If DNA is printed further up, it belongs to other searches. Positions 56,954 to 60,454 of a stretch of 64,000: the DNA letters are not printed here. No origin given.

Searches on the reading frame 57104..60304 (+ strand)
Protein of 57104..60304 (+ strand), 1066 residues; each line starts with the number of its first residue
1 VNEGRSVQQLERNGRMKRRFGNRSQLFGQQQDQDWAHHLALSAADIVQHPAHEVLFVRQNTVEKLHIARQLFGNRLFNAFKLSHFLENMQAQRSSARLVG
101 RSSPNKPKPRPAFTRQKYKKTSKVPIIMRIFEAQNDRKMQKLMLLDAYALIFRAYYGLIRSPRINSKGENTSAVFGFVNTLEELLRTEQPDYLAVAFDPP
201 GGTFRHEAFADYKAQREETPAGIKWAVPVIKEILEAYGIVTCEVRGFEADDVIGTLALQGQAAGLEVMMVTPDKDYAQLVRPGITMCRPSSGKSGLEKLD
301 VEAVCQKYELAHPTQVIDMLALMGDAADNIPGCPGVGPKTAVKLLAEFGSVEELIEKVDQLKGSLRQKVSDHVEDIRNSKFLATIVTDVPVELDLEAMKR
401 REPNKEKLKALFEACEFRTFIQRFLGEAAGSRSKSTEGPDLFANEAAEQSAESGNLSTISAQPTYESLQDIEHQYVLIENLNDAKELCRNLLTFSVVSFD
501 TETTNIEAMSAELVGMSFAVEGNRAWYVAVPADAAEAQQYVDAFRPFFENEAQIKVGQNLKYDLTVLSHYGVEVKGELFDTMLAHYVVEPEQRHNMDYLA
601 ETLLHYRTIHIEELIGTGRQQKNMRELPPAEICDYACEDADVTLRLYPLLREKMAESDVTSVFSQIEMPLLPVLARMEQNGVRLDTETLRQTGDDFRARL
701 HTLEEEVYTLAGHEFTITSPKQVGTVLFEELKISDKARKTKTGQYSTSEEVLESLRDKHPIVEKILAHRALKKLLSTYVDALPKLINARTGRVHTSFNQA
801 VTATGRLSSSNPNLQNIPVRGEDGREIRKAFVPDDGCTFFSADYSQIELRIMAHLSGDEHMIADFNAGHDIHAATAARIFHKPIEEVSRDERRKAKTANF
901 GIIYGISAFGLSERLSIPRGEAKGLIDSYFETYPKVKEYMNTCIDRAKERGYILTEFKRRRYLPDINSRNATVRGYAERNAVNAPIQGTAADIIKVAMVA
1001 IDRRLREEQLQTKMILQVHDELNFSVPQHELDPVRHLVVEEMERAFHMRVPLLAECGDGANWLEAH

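Call 83: search_protein_families(library=pfam, proteins=[window:57104-60304:+], max_evalue=0.001)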
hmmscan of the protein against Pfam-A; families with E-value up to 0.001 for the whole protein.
window:57104-60304:+ (1066 aa): 6 families
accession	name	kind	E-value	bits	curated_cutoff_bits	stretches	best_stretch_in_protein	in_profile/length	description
PF00476.26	DNA_pol_A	-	9.8e-165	548.5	34.3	1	687-1064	2-381/381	DNA polymerase family A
PF02739.22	5_3_exonuc_N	-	9.2e-53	178.8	34.3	1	141-308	1-163/164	5'-3' exonuclease, N-terminal resolvase-like domain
PF01367.25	5_3_exonuc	-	7.5e-34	116.6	40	1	312-406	2-97/97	5'-3' exonuclease, C-terminal SAM fold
PF01612.26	DNA_pol_A_exo1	-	1.7e-32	113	23.6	1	475-654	1-172/173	3'-5' exonuclease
PF22619.2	DNA_polI_exo1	-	3.4e-08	33.8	27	1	503-618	5-115/140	DNA polymerase I, ribonuclease H-like domain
PF14520.12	HHH_5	-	0.00089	20.1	27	0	334-357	8-32/57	Helix-hairpin-helix domain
